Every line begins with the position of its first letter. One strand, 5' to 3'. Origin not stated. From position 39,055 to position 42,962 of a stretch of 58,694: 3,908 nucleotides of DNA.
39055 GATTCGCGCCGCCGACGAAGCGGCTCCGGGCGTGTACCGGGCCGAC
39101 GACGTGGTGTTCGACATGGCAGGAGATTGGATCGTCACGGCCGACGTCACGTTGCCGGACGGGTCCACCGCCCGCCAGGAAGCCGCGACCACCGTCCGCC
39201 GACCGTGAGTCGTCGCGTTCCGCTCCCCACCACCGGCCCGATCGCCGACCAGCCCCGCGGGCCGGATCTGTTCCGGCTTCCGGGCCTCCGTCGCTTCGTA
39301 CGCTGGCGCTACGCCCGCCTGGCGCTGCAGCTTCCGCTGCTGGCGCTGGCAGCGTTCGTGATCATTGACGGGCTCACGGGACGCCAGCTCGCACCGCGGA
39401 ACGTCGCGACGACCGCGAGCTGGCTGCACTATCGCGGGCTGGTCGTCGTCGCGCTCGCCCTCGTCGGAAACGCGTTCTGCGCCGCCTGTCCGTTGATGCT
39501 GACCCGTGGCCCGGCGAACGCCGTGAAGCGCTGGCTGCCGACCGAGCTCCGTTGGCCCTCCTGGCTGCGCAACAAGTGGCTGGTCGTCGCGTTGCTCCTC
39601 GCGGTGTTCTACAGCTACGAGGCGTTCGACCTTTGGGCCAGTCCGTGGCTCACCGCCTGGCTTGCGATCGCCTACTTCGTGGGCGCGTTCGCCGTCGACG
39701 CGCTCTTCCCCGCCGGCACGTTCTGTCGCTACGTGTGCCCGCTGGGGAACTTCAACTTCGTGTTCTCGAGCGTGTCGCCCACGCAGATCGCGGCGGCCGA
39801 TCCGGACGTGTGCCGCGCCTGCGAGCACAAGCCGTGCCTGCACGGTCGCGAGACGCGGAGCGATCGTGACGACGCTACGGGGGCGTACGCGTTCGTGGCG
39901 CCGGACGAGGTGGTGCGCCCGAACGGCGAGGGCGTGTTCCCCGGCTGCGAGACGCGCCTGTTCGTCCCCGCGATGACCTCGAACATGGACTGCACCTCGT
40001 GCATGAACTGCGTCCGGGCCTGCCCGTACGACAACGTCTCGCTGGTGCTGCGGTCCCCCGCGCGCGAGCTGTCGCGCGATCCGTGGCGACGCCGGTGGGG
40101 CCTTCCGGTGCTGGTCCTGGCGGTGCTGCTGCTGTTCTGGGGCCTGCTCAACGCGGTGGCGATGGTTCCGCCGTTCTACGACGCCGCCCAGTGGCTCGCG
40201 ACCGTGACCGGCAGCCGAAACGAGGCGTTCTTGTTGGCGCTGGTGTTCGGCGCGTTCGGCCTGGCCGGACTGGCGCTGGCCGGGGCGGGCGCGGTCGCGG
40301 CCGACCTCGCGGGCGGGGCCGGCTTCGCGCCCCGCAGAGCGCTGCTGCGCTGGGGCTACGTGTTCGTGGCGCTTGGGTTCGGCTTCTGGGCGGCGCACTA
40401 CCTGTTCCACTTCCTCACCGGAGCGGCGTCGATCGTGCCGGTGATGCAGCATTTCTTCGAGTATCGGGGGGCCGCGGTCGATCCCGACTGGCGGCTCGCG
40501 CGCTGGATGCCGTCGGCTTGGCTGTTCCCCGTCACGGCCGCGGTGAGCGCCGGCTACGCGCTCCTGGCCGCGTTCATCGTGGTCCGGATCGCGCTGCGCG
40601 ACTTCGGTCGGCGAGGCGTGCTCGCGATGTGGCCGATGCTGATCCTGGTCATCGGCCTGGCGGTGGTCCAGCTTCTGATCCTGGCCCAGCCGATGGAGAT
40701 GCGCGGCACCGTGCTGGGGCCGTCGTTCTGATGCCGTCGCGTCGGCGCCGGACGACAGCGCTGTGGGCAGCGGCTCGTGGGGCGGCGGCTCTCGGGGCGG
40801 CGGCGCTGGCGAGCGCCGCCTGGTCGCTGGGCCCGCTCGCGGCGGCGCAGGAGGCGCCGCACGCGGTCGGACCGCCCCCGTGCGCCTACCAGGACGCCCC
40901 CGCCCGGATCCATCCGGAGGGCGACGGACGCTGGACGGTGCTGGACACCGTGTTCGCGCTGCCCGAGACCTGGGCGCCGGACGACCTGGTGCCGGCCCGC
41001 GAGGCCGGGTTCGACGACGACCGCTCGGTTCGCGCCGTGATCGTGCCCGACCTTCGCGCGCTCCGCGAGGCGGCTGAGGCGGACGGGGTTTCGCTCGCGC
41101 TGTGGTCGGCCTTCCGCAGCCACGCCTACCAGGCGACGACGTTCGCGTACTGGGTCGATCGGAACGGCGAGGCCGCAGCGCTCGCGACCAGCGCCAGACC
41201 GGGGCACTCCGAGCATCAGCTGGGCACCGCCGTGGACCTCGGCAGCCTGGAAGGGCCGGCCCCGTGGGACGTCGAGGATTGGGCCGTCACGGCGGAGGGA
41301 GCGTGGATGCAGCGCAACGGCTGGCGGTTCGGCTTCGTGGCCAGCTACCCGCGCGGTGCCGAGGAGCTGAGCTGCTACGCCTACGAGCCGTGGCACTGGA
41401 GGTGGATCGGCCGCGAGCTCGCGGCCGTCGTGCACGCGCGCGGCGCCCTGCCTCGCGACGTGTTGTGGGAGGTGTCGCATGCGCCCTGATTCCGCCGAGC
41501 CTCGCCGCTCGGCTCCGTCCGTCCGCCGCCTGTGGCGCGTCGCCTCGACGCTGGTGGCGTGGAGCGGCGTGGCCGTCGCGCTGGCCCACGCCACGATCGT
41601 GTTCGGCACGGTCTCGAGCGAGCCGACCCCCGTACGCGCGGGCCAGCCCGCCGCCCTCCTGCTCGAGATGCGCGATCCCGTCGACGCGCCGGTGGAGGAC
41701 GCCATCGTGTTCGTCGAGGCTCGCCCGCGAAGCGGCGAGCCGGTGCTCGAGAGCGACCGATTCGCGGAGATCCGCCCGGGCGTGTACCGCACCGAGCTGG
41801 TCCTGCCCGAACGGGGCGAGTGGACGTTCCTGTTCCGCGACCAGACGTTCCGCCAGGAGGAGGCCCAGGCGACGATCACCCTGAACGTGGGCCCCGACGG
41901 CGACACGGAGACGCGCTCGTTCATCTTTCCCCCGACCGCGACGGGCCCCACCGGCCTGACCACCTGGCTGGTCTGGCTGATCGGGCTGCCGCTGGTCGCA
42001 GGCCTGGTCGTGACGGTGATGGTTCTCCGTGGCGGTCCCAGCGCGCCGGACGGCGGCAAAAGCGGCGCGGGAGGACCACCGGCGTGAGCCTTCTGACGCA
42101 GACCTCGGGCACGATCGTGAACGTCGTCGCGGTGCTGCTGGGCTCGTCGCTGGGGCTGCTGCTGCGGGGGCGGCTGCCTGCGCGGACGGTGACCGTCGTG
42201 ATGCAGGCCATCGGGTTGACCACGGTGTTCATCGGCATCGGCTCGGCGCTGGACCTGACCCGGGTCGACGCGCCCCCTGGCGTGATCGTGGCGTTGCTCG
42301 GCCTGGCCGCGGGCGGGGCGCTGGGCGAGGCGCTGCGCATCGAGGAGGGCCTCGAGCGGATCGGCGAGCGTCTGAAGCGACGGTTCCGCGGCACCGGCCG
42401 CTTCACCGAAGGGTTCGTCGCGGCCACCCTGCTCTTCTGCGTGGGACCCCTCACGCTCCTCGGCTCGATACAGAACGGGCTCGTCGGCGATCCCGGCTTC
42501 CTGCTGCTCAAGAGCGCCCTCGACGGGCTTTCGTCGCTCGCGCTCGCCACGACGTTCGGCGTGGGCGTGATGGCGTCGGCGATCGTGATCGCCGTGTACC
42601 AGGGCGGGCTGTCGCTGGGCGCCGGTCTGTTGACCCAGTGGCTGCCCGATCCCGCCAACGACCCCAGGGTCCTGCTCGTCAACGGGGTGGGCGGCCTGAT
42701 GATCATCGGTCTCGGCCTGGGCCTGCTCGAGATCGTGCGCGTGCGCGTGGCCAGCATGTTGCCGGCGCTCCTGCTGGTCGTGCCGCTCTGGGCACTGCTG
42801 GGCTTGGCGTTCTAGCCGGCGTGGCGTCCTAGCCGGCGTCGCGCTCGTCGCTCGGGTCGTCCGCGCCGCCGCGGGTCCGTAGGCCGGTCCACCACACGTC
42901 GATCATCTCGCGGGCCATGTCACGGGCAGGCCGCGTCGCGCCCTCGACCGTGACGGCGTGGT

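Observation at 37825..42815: Overlapping six-gene envelope string: two peptidoglycan hydrolases joined to a FixG/CcoG-like Fe-S membrane protein, two YtkA/FixH-like periplasmic domains and DUF554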

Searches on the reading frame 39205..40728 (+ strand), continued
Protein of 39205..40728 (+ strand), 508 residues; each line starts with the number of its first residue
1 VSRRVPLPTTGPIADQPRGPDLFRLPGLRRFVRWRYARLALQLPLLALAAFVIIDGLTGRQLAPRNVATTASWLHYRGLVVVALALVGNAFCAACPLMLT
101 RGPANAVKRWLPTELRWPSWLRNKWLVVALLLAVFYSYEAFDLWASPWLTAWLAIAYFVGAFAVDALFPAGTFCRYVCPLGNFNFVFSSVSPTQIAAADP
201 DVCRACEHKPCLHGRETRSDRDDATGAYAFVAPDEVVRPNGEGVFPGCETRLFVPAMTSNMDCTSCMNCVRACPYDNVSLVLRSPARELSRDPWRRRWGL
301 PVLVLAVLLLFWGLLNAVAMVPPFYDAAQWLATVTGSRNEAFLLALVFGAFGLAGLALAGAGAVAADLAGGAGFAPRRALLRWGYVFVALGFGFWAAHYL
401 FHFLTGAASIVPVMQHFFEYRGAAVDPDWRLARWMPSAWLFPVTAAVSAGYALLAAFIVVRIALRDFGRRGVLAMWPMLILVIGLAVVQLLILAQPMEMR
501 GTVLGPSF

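Call 72: search_protein_families(library=pfam, proteins=[L001:7571-7882:+, L001:10113-10745:+, L065:2579-3160:+, L085:4467-5258:+, L085:10292-10804:+, L060:37-492:+], max_evalue=0.01)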
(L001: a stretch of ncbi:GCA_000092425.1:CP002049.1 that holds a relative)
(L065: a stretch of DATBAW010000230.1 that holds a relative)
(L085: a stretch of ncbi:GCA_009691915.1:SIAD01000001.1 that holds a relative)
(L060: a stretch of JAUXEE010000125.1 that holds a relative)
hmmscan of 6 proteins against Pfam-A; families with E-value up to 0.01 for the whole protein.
L001:7571-7882:+ (104 aa): 0 families

L001:10113-10745:+ (211 aa): 2 families
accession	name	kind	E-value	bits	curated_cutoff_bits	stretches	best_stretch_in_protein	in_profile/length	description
PF02535.28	Zip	-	6.4e-05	22.8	35.1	1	51-127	89-167/323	ZIP Zinc transporter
PF00630.25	Filamin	-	0.00077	20.7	26.9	1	133-179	39-80/93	Filamin/ABP280 repeat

L065:2579-3160:+ (194 aa): 0 families

L085:4467-5258:+ (264 aa): 1 family
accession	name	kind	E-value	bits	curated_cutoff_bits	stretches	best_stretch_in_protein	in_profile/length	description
PF12270.13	Cyt_c_ox_IV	-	0.0075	16.8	26.9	1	16-52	86-122/132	Cytochrome c oxidase subunit IV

L085:10292-10804:+ (171 aa): 0 families

L060:37-492:+ (152 aa): 3 families
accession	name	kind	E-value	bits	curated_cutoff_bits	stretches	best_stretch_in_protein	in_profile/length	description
PF02630.20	SCO1-SenC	-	5.7e-43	146.5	22.8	1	2-126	8-133/134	SCO1/SenC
PF00578.27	AhpC-TSA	-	1.2e-06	28.9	26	1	4-128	14-122/124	AhpC/TSA family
PF08534.16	Redoxin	-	0.0033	17.6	26.6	1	4-136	17-137/148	Redoxin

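Call 74: search_protein_families(library=pfam, alignment_id=A5, max_evalue=0.00001)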
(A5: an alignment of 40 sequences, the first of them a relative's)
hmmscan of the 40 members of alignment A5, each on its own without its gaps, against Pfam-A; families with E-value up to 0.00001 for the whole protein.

A. member 1, P0131 (778 aa): 1 family
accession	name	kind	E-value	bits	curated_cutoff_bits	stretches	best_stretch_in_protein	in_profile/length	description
PF09678.15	Caa3_CtaG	-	1.6e-55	188.5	27.7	1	28-266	2-233/237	Cytochrome c oxidase caa3 assembly factor (Caa3_CtaG)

B. families by the number of members that match (of 40 scanned): 2 families
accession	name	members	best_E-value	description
PF09678.15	Caa3_CtaG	40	1.3e-60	Cytochrome c oxidase caa3 assembly factor (Caa3_CtaG)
PF12801.12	Fer4_5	1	3.2e-08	4Fe-4S binding domain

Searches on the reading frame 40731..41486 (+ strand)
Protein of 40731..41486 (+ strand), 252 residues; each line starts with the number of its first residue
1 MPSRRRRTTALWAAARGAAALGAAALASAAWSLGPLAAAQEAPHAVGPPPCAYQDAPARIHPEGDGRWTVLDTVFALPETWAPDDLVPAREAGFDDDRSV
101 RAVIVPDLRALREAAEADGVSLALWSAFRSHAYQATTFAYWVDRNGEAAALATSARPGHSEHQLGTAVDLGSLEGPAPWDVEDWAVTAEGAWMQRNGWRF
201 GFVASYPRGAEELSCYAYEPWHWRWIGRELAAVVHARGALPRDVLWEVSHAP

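Call 4: search_protein_families(library=pfam, proteins=[window:40731-41486:+], max_evalue=0.1)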
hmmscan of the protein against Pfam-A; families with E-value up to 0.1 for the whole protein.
window:40731-41486:+ (252 aa): 1 family
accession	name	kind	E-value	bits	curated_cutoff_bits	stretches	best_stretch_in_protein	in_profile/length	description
PF02557.22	VanY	-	8.7e-35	119.8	25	1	99-227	3-131/132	D-alanyl-D-alanine carboxypeptidase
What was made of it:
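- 40731..41489 (+): g4: LdcB/YodJ-like M15B (VanY) peptidoglycan carboxypeptidase, inserted between g3 and g5 in Trueperaceae only. Pfam 119.8 bits (call 4).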

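Call 5: search_protein_families(library=ncbifam, proteins=[window:40731-41486:+], max_evalue=0.1)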
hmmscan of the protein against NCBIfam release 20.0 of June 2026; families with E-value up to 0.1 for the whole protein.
window:40731-41486:+ (252 aa): 5 families
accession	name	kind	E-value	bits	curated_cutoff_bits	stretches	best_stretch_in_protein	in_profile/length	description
NF041194.1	LD_carboxy_LdcB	exception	2.2e-20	73.4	275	1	107-235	41-164/180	LD-carboxypeptidase LdcB/DacB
NF000380.1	vanXY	equivalog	1.1e-16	60.9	250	1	99-236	31-167/179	D,D-carboxypeptidase/D,D-dipeptidase VanXY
NF000472.1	vanY_AFMPt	exception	1.8e-14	53.6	425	1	111-235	109-219/283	VanY-A/VanY-F/VanY-M family D-Ala-D-Ala carboxypeptidase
NF000473.1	vanY_BG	exception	3.6e-14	52.8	400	1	146-238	184-264/274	VanY-B/VanY-G family D-Ala-D-Ala carboxypeptidase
NF000149.1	vanXY_G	exception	7.7e-12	44.9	500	1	118-235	63-180/254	D-Ala-D-Ala dipeptidase/D-Ala-D-Ala carboxypeptidase VanXY-G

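Call 19: search_solved_structures(query=window:40731-41486:+, max_evalue=0.001, show_alignments=1)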
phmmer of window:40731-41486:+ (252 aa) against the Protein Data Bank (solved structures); distinct sequences matched with E-value up to 0.001: 11.
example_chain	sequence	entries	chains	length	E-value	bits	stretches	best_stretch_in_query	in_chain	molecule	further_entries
4ox3_A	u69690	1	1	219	1.6e-28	103.4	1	70-236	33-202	Putative carboxypeptidase YodJ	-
4mph_A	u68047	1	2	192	3.4e-28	102.3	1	70-232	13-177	D-alanyl-D-alanine carboxypeptidase family protein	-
4jid_A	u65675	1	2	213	4.4e-28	101.9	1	70-232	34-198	D-alanyl-D-alanine carboxypeptidase family protein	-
4nt9_B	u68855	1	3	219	9.1e-16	61.6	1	99-234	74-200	Putative uncharacterized protein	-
4d0y_A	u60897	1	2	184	2.8e-15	60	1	99-235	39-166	DACB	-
4ox5_A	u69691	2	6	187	3e-15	59.9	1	99-235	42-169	LdcB LD-carboxypeptidase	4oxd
5hnm_A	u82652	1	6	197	1.7e-14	57.4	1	103-239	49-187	D-alanyl-D-alanine carboxypeptidase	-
5zhf_A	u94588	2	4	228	6.3e-14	55.5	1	103-240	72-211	D-alanyl-D-alanine carboxypeptidase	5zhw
6a6a_A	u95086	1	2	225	6.4e-14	55.5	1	103-240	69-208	D-alanyl-D-alanine carboxypeptidase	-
4mur_A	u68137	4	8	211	7.5e-13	52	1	121-236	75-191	D,D-dipeptidase/D,D-carboxypeptidase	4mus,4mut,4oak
4f78_A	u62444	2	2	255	8e-11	45.4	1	118-238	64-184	D,D-dipeptidase/D,D-carboxypeptidase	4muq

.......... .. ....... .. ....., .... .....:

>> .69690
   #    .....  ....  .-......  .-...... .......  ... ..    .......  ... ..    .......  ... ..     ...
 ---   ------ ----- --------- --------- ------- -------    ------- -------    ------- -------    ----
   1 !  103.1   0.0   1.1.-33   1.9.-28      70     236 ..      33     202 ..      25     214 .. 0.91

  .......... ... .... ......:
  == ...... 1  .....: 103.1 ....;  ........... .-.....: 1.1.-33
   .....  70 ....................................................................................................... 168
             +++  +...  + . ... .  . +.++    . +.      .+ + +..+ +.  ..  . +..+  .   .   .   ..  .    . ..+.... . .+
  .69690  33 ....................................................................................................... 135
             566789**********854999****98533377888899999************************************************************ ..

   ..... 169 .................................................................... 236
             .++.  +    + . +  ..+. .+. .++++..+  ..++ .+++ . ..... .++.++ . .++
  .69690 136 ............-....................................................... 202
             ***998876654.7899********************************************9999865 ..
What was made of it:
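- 40731..41489 (+): PDB 4ox3 E=1.6e-28 (call 19).
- On LdcB / VanY (M15B): PDB 4ox3 gives E 1.6e-28, and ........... and EPWH are present (calls 4, 5, 19).
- Closest known: LdcB. Same: g4 keeps the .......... and ExxH zinc motifs (call 19).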

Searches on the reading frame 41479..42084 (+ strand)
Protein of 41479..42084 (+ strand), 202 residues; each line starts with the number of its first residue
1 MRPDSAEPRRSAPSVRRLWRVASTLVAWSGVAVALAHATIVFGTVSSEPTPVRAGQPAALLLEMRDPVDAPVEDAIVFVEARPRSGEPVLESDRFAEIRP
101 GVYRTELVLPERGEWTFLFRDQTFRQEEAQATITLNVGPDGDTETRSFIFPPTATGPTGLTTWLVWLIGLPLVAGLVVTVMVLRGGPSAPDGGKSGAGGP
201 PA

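Call 4: search_protein_families(library=pfam, proteins=[window:41479-42084:+], max_evalue=0.1)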
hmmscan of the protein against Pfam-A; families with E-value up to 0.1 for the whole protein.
window:41479-42084:+ (202 aa): 1 family
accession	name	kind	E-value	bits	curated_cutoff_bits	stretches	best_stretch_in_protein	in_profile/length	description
PF13115.11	YtkA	-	3.9e-06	27.9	25.9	1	46-116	12-81/85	YtkA-like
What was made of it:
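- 41479..42087 (+): g5: FixH/YtkA-like Ig-fold protein with a signal peptide, His as the predicted first mature residue and a C-terminal TM anchor. It is a putative Cu(II)-capturing partner of g3. Pfam YtkA 27.9 bits (call 4).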

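Call 5: search_protein_families(library=ncbifam, proteins=[window:41479-42084:+], max_evalue=0.1)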
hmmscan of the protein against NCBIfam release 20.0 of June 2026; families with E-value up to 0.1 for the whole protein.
window:41479-42084:+ (202 aa): 1 family
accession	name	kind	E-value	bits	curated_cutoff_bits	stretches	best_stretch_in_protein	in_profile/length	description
NF038083.1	CU044_5270_fam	subfamily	0.031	14.1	100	0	9-67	18-72/284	CU044_5270 family protein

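Call 39: find_homologous_proteins(query=window:41479-42084:+, max_evalue=0.001)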
Query window:41479-42084:+ (202 aa): 248 proteins with E <= 0.001 among 1513 candidates; the best 120 are listed.
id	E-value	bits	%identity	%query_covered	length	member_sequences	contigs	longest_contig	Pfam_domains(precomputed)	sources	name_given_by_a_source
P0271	3.2e-126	437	100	100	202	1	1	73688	PF13115.12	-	-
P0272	1.3e-105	370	89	92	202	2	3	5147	PF13115.12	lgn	-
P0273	2.6e-94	333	83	94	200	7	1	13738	PF13115.12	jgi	-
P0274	2.1e-92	326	80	100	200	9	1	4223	PF13115.12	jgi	-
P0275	5.8e-91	322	81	93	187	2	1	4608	PF13115.12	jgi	-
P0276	2.9e-84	300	72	99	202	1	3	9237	PF13115.12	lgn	-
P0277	3.3e-83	296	79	87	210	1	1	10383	PF13115.12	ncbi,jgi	-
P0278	4.6e-83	296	78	84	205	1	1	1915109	PF13115.12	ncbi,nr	ncbi:MAG: FixH family protein [Trueperaceae bacterium]|nr:FixH family protein [Trueperaceae bacteriu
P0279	2.8e-71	258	71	80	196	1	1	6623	PF13115.12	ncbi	-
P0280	2.9e-71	257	79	73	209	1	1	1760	PF13115.12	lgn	-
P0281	8.0e-71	256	73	89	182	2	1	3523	PF13115.12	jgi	jgi:hypothetical protein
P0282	1.5e-70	255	78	73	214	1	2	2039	PF13115.12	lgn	-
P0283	1.5e-69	252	73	81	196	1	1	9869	PF13115.12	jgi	jgi:hypothetical protein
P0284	3.6e-69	251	76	76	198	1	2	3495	PF13115.12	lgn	-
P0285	1.4e-68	249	72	83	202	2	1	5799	PF13115.12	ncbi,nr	ncbi:MAG: hypothetical protein GVY27_10150, partial [Deinococcus-Thermus bacterium]|nr:hypothetical 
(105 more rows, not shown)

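Call 40: find_encoding_contigs(protein=P0271, flank=10000, max_places=1)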
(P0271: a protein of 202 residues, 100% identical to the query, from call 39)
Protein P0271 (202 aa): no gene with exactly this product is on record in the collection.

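Call 55: predict_structure(alignment_id=A4)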
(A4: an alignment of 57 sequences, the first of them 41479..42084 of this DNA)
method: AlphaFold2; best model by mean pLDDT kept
length: 202 residues; sequences in the alignment: 57
mean_pLDDT: 83.2   pTM: 0.65
mean pLDDT of the five models: 83.2, 82.7, 81.6, 80.1, 79.0
residues with pLDDT >= 90: 110; 70-90: 49; 50-70: 26; < 50: 17
segments of 3 or more residues with pLDDT < 50: 189-202
pLDDT, mean of each block of 10 residues (from residue 1): 56 83 91 73 95 96 95 94 91 96 97 96 81 94 91 61 80 88 66 45 47
secondary structure, 60 per line:
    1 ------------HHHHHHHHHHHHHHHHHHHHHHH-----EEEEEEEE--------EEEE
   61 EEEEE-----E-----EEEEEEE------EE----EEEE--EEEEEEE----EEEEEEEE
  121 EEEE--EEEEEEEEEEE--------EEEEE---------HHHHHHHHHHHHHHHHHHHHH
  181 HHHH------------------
elements in order: H13-35 E41-48 E57-65 E77-83 E96-99 E102-108 E113-124 E127-137 E146-150 H160-184

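Call 58: fold_search(model_id=the predicted structure, library=pdb)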
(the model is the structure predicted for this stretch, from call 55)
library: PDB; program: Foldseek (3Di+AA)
matches with E <= 10: 1714; with E <= 0.001: 7
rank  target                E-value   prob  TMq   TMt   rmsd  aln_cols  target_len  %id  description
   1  9ll4_A                2.6e-04  1.00  0.39  0.70   3.2       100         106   19  Crystal structure of the Helicobacter pylori copper resistance determinant CrdA in complex with silver ions in space g (released 2025-11-19)
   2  7o0b                  3.6e-04  1.00  0.30  0.55   2.1        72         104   19  TRIM3 Filamin domain (released 2022-04-13)
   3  6c26_B                4.0e-04  1.00  0.31  0.18  20.9       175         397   12  The Cryo-EM structure of a eukaryotic oligosaccharyl transferase complex (released 2018-01-31)
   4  9ll2_A                4.7e-04  1.00  0.39  0.69   3.0       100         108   20  Crystal structure of the Helicobacter pylori copper resistance determinant CrdA in the apo form (released 2025-11-19)
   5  8btk_TB               6.5e-04  0.99  0.21  0.26  21.1       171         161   12  Structure of the TRAP complex with the Sec translocon and a translating ribosome (released 2023-05-24)
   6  6s7t_G                9.9e-04  1.00  0.36  0.19  20.0       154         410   12  Cryo-EM structure of human oligosaccharyltransferase complex OST-B (released 2019-12-18)
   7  7oci_G                9.9e-04  1.00  0.33  0.19  22.0       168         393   11  Cryo-EM structure of yeast Ost6p containing oligosaccharyltransferase complex (released 2022-02-16)
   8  6rpt_A                1.2e-03  1.00  0.36  0.58   4.2       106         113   17  Structure of tick complement inhibitor CirpT1 complexed with macroglobubulin domain 4 of human complement C5 (released 2020-01-08)
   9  3rls_A                1.2e-03  1.00  0.28  0.33   7.3       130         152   12  Crystal structure of yeast AF-9 homolog protein Yaf9 (released 2011-05-25)
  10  6s7o_G                1.3e-03  1.00  0.36  0.19  19.9       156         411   12  Cryo-EM structure of human oligosaccharyltransferase complex OST-A (released 2019-12-18)
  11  4umg                  1.4e-03  1.00  0.31  0.57   3.1        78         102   12  Crystal structure of the Lin-41 filamin domain (released 2014-10-01)
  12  6rpt_C                1.4e-03  1.00  0.34  0.56   4.2       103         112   17  Structure of tick complement inhibitor CirpT1 complexed with macroglobubulin domain 4 of human complement C5 (released 2020-01-08)
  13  2p9r_A                1.4e-03  1.00  0.32  0.55   4.5        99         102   15  Human alpha2-macroglogulin is composed of multiple domains, as predicted by homology with complement component C3 (released 2007-08-21)
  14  7vzo_A                1.7e-03  1.00  0.33  0.35   5.8       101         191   14  crystal structure of Domain 5-6 of filamin C from Scylla paramamosain (released 2022-10-26)
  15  6fpt_B                2.2e-03  1.00  0.30  0.16   2.2        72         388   17  Crystal structure of Danio rerio Lin41 filamin-NHL domains (released 2018-05-09)
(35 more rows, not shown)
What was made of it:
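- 41479..42087 (+): The AF2 model is a beta-sandwich plus a TM helix (call 55), and its best fold match is the copper protein CrdA (call 58).
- The best fold match is the copper protein CrdA, with TM-score 0.70 normalised by the target (call 58).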

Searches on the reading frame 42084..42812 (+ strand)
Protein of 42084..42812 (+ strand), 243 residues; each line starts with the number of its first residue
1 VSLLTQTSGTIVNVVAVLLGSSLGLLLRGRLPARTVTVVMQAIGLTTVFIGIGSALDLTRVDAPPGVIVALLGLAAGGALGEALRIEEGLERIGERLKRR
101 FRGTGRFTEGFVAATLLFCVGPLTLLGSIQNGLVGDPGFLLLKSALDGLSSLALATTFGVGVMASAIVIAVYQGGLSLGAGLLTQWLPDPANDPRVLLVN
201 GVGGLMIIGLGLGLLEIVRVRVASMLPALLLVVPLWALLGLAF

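Call 4: search_protein_families(library=pfam, proteins=[window:42084-42812:+], max_evalue=0.1)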
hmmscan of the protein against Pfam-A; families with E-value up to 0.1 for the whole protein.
window:42084-42812:+ (243 aa): 1 family
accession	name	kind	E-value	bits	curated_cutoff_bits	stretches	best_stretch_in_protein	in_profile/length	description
PF04474.17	DUF554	-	6.7e-69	232.1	25.1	1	9-236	2-219/220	Protein of unknown function (DUF554)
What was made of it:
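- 42084..42815 (+): g6: DUF554 membrane protein of unknown role. It is the last gene of the transcript and is found at this locus only in Trueperaceae. Pfam 232 bits (call 4).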

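Call 5: search_protein_families(library=ncbifam, proteins=[window:42084-42812:+], max_evalue=0.1)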
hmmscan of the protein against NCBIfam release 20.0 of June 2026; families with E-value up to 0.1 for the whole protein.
window:42084-42812:+ (243 aa): 0 families
